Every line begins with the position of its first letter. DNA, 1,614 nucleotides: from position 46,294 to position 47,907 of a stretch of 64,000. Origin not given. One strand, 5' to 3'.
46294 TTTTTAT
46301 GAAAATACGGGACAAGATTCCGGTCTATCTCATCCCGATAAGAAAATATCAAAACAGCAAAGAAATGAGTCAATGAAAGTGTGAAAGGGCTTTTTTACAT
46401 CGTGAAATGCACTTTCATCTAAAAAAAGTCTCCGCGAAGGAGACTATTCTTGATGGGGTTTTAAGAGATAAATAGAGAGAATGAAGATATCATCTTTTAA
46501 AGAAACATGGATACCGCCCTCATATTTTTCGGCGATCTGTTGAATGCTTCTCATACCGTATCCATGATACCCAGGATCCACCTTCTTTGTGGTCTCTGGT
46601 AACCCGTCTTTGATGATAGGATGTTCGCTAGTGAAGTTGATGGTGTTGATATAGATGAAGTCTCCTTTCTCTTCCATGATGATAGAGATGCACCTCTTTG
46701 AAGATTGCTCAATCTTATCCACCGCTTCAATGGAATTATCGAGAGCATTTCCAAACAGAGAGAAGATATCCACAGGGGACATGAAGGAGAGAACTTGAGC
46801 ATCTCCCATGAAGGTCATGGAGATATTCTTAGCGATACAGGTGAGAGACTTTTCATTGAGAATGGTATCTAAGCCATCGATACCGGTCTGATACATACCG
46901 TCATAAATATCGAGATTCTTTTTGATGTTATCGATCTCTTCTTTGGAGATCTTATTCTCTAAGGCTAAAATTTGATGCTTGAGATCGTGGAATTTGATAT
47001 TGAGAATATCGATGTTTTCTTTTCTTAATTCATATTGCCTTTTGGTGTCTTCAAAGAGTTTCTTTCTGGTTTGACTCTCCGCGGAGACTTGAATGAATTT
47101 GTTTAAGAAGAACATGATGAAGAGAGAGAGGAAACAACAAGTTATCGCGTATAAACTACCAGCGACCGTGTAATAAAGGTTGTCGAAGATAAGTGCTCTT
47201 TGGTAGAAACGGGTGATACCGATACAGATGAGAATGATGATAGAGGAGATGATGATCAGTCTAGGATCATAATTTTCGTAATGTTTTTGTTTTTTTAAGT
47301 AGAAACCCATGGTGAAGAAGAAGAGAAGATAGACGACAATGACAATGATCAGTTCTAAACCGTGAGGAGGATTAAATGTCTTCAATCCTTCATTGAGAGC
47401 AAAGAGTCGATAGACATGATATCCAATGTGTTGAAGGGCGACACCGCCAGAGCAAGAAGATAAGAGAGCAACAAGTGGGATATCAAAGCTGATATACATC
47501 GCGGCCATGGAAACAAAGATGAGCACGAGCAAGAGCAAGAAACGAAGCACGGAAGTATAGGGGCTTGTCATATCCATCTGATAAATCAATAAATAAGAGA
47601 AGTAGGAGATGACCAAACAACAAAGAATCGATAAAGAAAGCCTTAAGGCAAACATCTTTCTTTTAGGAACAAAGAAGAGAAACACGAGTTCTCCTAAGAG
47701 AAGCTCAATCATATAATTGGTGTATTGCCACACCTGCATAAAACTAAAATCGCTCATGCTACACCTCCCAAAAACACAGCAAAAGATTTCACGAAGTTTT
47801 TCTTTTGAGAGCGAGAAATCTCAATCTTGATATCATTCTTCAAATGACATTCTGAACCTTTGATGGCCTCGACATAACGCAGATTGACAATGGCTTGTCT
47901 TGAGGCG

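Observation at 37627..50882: LytTR two-component system embedded in a 13-kb same-strand block of secreted or anchored hydrolases, with no autoinducer gene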

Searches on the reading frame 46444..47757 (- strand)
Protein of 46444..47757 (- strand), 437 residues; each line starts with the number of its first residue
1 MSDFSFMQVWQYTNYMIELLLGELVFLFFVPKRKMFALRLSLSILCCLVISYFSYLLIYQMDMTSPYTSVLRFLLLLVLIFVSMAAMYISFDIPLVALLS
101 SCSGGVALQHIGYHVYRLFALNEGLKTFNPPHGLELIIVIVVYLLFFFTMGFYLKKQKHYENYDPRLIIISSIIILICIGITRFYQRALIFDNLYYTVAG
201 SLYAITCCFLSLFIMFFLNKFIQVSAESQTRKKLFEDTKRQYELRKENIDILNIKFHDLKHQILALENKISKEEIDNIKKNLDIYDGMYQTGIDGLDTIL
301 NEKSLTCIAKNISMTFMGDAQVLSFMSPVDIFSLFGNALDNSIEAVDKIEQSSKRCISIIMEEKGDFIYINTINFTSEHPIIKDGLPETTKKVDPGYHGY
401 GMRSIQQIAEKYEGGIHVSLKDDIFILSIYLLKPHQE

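Call 3: search_protein_families(library=pfam, proteins=[window:46444-47757:-], max_evalue=0.001)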
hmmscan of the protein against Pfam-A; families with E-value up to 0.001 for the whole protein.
window:46444-47757:- (437 aa): 1 family
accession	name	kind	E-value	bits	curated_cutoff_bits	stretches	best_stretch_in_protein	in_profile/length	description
PF14501.12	HATPase_c_5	-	7.3e-21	74.4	22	1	326-431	1-101/102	GHKL domain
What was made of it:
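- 46444..47757 (-): Histidine kinase, 437 aa, polytopic sensor (6-7 TM, no extracellular domain) + HATPase_c_5 (AgrC/HPK10 type). Its start overlaps the regulator's stop by 4 nt. Pfam HATPase_c_5 7.3e-21 (call 3).
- Checked: 46444-47757 is a kinase with HATPase_c_5 (call 3).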

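Call 6: find_related_loci(query=window:46444-47757:-, collection=genome_contigs, flank=10000)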
Query window:46444-47757:- (437 aa) in genome_contigs; peptide patterns used: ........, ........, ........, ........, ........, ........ (x = any residue, [..] = any of these).
169 stretches matched a pattern, but none encodes a relative of the query by tblastn (E <= 1e-3).
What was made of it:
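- Tried and rejected: A genome_contigs scan with the single kinase sequence found nothing (call 6).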

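Call 10: search_protein_families(library=ncbifam, proteins=[window:46444-47757:-], max_evalue=0.01)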
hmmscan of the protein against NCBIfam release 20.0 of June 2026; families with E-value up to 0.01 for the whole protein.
window:46444-47757:- (437 aa): 0 families

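Call 11: find_homologous_proteins(query=window:46444-47757:-, max_evalue=0.00001)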
Query window:46444-47757:- (437 aa): 1330 proteins with E <= 0.00001 among 8000 candidates; the best 120 are listed.
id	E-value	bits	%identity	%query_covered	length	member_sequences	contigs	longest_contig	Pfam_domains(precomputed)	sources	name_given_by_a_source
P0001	1.8e-278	941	98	100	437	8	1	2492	PF14501.13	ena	-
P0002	6.7e-224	762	80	99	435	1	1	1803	PF14501.13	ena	-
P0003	5.8e-185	633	65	100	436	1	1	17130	PF14501.13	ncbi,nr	ncbi:MAG: ATP-binding protein [Bacilli bacterium]|nr:ATP-binding protein [Bacilli bacterium]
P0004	4.7e-174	598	62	99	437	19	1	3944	PF14501.13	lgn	-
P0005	1.0e-130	455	49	99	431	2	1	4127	PF14501.13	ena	-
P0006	2.1e-114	401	44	96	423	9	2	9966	PF14501.13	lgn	-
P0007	8.8e-113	396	47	96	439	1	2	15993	PF14501.13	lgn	-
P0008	1.5e-111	392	44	98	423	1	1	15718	PF14501.13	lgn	-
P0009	2.3e-109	384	44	97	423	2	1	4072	PF14501.13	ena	-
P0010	2.4e-109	384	44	99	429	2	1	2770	PF14501.13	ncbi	-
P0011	4.5e-107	377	42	99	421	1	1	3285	PF02518.32,PF14501.13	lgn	-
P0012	7.3e-105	370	42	98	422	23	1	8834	PF02518.32,PF14501.13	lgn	-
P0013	8.1e-104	366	42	98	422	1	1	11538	PF14501.13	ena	-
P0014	7.5e-103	363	40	96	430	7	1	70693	PF02518.32,PF14501.13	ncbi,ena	-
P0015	1.1e-102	362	41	97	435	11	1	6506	PF14501.13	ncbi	-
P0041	4.7e-91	324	39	95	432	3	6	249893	PF14501.13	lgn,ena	-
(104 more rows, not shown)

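Call 13: find_encoding_contigs(protein=P0003, flank=10000, max_places=2)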
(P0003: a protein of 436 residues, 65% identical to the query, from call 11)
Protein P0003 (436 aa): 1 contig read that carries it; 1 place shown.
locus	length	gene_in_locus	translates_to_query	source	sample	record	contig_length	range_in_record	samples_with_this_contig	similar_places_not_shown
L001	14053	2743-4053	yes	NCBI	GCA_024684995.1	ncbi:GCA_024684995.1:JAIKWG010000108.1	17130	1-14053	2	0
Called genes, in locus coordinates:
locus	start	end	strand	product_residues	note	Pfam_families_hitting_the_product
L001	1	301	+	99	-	?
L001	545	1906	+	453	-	PF13173:AAA_14, PF13635:DUF4143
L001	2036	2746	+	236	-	PF00072:Response_reg, PF04397:LytTR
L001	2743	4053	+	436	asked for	PF14501:HATPase_c_5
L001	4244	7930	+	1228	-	PF01915:Glyco_hydro_3_C, PF14310:Fn3-like, PF00933:Glyco_hydro_3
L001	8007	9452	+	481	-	PF07523:Big_3 (weak), PF09479:Flg_new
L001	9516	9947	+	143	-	-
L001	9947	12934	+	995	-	PF01915:Glyco_hydro_3_C, PF14310:Fn3-like, PF00933:Glyco_hydro_3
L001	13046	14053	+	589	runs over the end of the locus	PF00664:ABC_membrane, PF00005:ABC_tran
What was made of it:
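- In the 65%-identical ortholog L001, an AAA_14/DUF4143 gene sits upstream of the regulator instead (call 13).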

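Call 14: find_encoding_contigs(protein=P0007, flank=10000, max_places=2)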
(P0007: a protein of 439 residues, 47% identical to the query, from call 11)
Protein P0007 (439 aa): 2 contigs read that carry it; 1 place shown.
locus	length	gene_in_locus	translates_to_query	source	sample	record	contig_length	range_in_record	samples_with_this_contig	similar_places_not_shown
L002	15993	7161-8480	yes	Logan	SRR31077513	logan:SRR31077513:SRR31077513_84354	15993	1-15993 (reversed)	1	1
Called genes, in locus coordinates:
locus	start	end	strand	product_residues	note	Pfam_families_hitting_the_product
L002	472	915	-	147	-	PF13443:HTH_26 (weak), PF13560:HTH_31 (faint), PF01381:HTH_3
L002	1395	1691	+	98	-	PF12844:HTH_19, PF13443:HTH_26 (weak), PF13560:HTH_31, PF01381:HTH_3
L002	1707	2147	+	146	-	-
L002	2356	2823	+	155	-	PF20040:DUF6442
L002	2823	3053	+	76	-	PF15731:MqsA_antitoxin (weak), PF24250:HVO_2718 (weak), PF01381:HTH_3, PF12844:HTH_19, PF13413:HTH_25 (weak), PF13443:HTH_26 (weak), PF13560:HTH_31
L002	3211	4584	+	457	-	PF00285:Citrate_synt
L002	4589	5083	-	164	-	PF12671:Amidase_6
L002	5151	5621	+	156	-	-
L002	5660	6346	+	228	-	-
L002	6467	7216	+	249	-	PF00072:Response_reg, PF04397:LytTR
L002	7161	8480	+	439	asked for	PF14501:HATPase_c_5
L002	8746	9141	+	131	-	-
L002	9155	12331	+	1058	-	PF01915:Glyco_hydro_3_C, PF14310:Fn3-like, PF00933:Glyco_hydro_3 (weak)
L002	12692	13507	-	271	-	PF02311:AraC_binding, PF05899:Cupin_3 (weak), PF07883:Cupin_2, PF22200:ExsA_N (weak), PF12833:HTH_18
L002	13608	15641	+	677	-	PF13347:MFS_2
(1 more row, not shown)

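Call 15: find_encoding_contigs(protein=P0008, flank=10000, max_places=2)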
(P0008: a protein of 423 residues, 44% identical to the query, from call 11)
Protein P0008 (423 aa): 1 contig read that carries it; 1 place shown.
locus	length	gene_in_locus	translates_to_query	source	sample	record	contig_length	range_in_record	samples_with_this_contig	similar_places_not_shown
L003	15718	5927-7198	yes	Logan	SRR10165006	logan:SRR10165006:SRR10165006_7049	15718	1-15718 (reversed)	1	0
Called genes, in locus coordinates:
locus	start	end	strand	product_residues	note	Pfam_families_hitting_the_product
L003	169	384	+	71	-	PF12844:HTH_19, PF13560:HTH_31, PF01381:HTH_3, PF13443:HTH_26 (weak)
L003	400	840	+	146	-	-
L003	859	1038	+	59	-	-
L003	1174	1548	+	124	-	PF20040:DUF6442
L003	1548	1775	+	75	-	PF15731:MqsA_antitoxin (weak), PF24250:HVO_2718 (weak), PF12844:HTH_19, PF13560:HTH_31, PF01381:HTH_3, PF13413:HTH_25 (weak), PF13443:HTH_26 (weak)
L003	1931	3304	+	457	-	PF00285:Citrate_synt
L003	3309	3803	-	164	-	PF12671:Amidase_6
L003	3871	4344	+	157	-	-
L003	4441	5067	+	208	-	-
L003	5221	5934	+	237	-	PF00072:Response_reg, PF04397:LytTR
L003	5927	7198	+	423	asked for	PF14501:HATPase_c_5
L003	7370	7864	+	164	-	-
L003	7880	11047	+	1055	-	PF01915:Glyco_hydro_3_C, PF14310:Fn3-like, PF00933:Glyco_hydro_3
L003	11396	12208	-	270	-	PF02311:AraC_binding, PF05899:Cupin_3 (weak), PF07883:Cupin_2, PF22200:ExsA_N (weak), PF12833:HTH_18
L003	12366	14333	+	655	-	PF13347:MFS_2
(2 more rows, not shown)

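Call 16: find_encoding_contigs(protein=P0014, flank=10000, max_places=2)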
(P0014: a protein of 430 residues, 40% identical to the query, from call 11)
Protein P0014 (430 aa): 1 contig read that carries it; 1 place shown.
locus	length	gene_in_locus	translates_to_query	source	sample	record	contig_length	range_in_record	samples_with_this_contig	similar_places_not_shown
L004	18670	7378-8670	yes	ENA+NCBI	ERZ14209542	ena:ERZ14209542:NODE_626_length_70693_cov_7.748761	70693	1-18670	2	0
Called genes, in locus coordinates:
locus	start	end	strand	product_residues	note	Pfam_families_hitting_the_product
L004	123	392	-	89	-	PF04456:DUF503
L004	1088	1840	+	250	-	PF00702:Hydrolase, PF13419:HAD_2, PF13242:Hydrolase_like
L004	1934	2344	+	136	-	-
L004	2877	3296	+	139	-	-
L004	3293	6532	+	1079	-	PF01915:Glyco_hydro_3_C, PF14310:Fn3-like, PF00933:Glyco_hydro_3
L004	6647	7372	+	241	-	PF00072:Response_reg, PF04397:LytTR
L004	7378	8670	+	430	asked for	PF02518:HATPase_c (faint), PF14501:HATPase_c_5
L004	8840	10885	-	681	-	PF01554:MatE, PF13189:Cytidylate_kin2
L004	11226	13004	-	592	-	PF13306:LRR_5, PF13855:LRR_8 (faint), PF13306:LRR_5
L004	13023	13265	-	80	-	-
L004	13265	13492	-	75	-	-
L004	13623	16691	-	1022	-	PF00069:Pkinase, PF00931:NB-ARC, PF01637:ATPase_2 (weak), PF13191:AAA_16, PF20703:nSTAND1 (weak)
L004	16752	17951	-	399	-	-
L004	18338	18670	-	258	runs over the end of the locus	PF00753:Lactamase_B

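Call 17: find_encoding_contigs(protein=P0041, flank=10000, max_places=2)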
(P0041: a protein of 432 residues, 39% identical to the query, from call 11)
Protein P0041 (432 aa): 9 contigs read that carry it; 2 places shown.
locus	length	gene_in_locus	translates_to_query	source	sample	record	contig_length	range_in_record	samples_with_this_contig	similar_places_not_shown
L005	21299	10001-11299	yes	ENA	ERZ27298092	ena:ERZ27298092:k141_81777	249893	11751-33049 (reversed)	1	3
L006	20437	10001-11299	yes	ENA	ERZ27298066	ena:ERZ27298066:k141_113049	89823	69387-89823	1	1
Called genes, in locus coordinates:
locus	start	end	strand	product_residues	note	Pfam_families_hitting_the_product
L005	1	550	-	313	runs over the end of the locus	-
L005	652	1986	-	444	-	PF14501:HATPase_c_5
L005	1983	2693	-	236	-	PF00072:Response_reg, PF04397:LytTR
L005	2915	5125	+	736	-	PF02838:Glyco_hydro_20b (weak)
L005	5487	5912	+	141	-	-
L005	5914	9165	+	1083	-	PF01915:Glyco_hydro_3_C, PF14310:Fn3-like, PF00933:Glyco_hydro_3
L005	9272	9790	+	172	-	PF00072:Response_reg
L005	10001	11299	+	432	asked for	PF14501:HATPase_c_5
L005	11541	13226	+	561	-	PF02743:dCache_1, PF22673:MCP-like_PDC_1, PF00672:HAMP, PF00990:GGDEF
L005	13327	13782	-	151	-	PF12098:DUF3574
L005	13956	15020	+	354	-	-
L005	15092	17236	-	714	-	PF09371:Tex_N, PF22706:Tex_central_region, PF16921:Tex_YqgF, PF14639:YqgF, PF14635:HHH_7, PF12836:HHH_3, PF17674:HHH_9, PF00575:S1, +1 more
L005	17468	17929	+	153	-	-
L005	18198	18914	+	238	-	PF00072:Response_reg, PF04397:LytTR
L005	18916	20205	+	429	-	PF14501:HATPase_c_5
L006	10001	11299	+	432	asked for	PF14501:HATPase_c_5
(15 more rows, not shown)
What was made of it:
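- All hold the regulator, the kinase, a small membrane-protein gene and a ~1000-1100-aa permuted GH3, in two different gene orders (calls 13-17).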

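Call 25: find_related_loci(query=A3, collection=genome_contigs, flank=8000)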
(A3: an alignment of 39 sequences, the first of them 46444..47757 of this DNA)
Query A3 (437 aa) in genome_contigs; peptide patterns used: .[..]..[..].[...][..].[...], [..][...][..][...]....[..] (x = any residue, [..] = any of these).
599 stretches matched a pattern (row limit reached: there are more); 578 encode a relative of the query (tblastn E <= 1e-3); the best 80 are kept; 79 distinct loci.
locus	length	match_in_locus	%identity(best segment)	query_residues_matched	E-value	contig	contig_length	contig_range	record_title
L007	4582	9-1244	40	14-432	7e-105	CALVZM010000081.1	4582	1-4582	MAG: uncultured Clostridia bacterium isolate E41__bin148 genome assembly, contig: E41__k127_3756473, whole genome shotgu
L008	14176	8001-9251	40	7-432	1e-103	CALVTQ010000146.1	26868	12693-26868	MAG: uncultured Clostridia bacterium isolate E09__bin164 genome assembly, contig: E09__k127_666198, whole genome shotgun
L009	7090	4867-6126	39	5-433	4e-102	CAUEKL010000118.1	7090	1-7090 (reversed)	MAG TPA_asm: uncultured Gemmiger sp. isolate SRR20881980_bin.8_MetaWRAP_v1.3_MAG genome assembly, contig: ERZ18774946.39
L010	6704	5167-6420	40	7-433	2e-101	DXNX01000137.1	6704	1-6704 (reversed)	MAG TPA_asm: Oscillospiraceae bacterium isolate HRGM_Genome_1307 HRGM_Genome_1307_137, whole genome shotgun sequence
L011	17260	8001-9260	40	7-431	5e-101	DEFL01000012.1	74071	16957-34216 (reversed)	MAG TPA_asm: Christensenella sp. UBA2853 UBA2853_contig_4418, whole genome shotgun sequence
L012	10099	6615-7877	41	7-431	8e-100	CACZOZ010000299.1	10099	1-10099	MAG: uncultured Clostridiales bacterium isolate RUG12813 genome assembly, contig: RUG12813_asm_299, whole genome shotgun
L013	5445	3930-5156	40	14-432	6e-99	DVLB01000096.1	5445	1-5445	MAG TPA_asm: Candidatus Galloscillospira stercoripullorum isolate CHK33-6455 CHK33__C345996_L5445_ERR2241698, whole geno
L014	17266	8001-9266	39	7-437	2e-99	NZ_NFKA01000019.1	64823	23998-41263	Gemmiger sp. An194 An194_contig_19, whole genome shotgun sequence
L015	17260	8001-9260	39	7-435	3e-98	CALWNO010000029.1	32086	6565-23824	MAG: uncultured Gemmiger sp. isolate BRZ_EE__bin65 genome assembly, contig: BRZ_EE__NODE_2131_length_32086_cov_11.072511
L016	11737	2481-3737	39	9-433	3e-96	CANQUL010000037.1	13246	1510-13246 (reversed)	MAG: uncultured Clostridia bacterium isolate Lapin-021__bin11 genome assembly, contig: Lapin-021__NODE_5345_length_13246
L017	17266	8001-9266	39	15-435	1e-94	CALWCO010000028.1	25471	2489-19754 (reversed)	MAG: uncultured Clostridia bacterium isolate BRZ_CS__bin61 genome assembly, contig: BRZ_CS__NODE_2710_length_25471_cov_5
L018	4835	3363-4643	40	10-436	3e-94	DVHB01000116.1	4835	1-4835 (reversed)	MAG TPA_asm: Candidatus Coproplasma stercoripullorum isolate ChiW25-3613 ChiW25__C197564_L4835_SRR5557211, whole genome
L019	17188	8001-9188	39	31-436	4e-93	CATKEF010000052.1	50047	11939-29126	MAG: uncultured Eubacteriales bacterium isolate iMGMC-890_1678881666 genome assembly, contig: MegahitA5_4660, whole geno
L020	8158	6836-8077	38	15-433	7e-92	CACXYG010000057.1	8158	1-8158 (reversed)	MAG: uncultured Erysipelotrichaceae bacterium isolate RUG11704 genome assembly, contig: RUG11704_asm_57, whole genome sh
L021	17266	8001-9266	37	17-436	2e-91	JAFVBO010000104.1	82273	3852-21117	MAG: Lachnospiraceae bacterium isolate RGIG5021 Roe_deer_Rumen.Co__c1051446, whole genome shotgun sequence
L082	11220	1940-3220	30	7-429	1e-57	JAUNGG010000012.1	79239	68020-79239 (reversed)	MAG: Lachnospiraceae bacterium isolate S26M_St_45 NODE_179_length_79239_cov_20.796891, whole genome shotgun sequence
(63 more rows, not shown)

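Call 43: search_protein_families(library=pfam, alignment_id=A4, max_evalue=0.001)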
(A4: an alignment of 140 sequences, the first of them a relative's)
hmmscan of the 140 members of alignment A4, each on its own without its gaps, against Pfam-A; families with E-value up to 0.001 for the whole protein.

A. member 1, L002:5624-6343:+ (240 aa): 2 families
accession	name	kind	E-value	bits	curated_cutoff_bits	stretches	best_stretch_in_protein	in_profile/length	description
PF05762.20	VWA_CoxE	-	2.8e-05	24.1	26.4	1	34-169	54-180/222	VWA domain containing CoxE-like protein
PF00092.34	VWA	-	0.00033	21.4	23.8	0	39-180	2-139/174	von Willebrand factor type A domain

B. families by the number of members that match (of 140 scanned): 125 families (the first 25 are shown)
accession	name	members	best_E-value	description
PF03358.20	FMN_red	4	1.1e-30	NADPH-dependent FMN reductase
PF02525.22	Flavodoxin_2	4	4.3e-13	Flavodoxin-like fold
PF00005.33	ABC_tran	3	5e-36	ABC transporter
PF01381.28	HTH_3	3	3.5e-19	Helix-turn-helix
PF13560.12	HTH_31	3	3.6e-15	Helix-turn-helix domain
PF00583.31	Acetyltransf_1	3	1.5e-14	Acetyltransferase (GNAT) family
PF13508.13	Acetyltransf_7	3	1.7e-12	Acetyltransferase (GNAT) domain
PF12844.13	HTH_19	3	2.3e-12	Helix-turn-helix domain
PF13673.13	Acetyltransf_10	3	7.7e-12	Acetyltransferase (GNAT) domain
PF13527.13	Acetyltransf_9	3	1.5e-10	Acetyltransferase (GNAT) domain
PF00440.29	TetR_N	3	1.5e-09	Bacterial regulatory proteins, tetR family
PF04138.20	GtrA_DPMS_TM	3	2e-07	GtrA/DPMS, transmembrane domain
PF13304.12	AAA_21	3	2.2e-07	AAA domain, putative AbiEii toxin, Type IV TA system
PF13443.12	HTH_26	3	3.6e-07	Cro/C1-type HTH DNA-binding domain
PF02463.25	SMC_N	3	2.8e-06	RecF/RecN/SMC N terminal domain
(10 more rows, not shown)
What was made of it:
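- Tried and rejected: A single AgrB among the 140 neighbour ORFs therefore cannot be strictly excluded (call 43).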

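Call 60: search_solved_structures(query=window:46444-47757:-, max_evalue=0.01)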
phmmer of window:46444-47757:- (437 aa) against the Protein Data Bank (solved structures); distinct sequences matched with E-value up to 0.01: 0.
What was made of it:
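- Tried and rejected: The single kinase sequence has no solved relative at E<=0.01 (call 60).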

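Call 62: search_solved_structures(query=A3, max_evalue=1)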
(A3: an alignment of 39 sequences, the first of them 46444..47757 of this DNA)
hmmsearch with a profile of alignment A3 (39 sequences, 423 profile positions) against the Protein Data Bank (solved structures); distinct sequences matched with E-value up to 1: 6.
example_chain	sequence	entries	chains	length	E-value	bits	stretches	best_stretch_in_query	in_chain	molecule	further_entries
4bxi_A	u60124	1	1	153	0.0025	19.9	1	313-419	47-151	ACCESSORY GENE REGULATOR PROTEIN C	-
6e52_A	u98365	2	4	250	0.026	16.7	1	313-418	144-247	Staphylococcus aureus AgrC histidine kinase module fused to Saccharomyces cerevisiae GCN4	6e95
9u9d_A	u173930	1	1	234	0.41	12.7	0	220-268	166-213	Myosin light chain kinase, smooth muscle, deglutamylated form,Green fluorescent protein,Ca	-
4v7h_BX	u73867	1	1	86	0.52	12.3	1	227-268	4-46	60S ribosomal protein L35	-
2rrt_A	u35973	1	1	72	0.72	11.9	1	241-267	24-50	Calmodulin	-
2ww9_N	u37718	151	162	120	0.96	11.5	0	227-268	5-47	60S RIBOSOMAL PROTEIN L35 | 60S ribosomal protein L35-A | 60S ribosomal protein rpL35 (L29p)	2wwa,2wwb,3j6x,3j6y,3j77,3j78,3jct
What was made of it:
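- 46444..47757 (-): The kinase-family profile hits AgrC 4BXI at E=0.0025 (call 62).
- Closest known: Staphylococcal Agr. Different: Sequence similarity to AgrC is confined to the ATP-binding domain (E=0.0025 with the kinase-family profile, call 62).
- Checked: The kinase-family profile hits AgrC 4BXI at E=0.0025 and the single sequence hits nothing (calls 60, 62).
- The kinase-family profile's best solved hit is AgrC (call 62).
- Tried and rejected: Only the kinase-family profile reaches AgrC (call 62).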
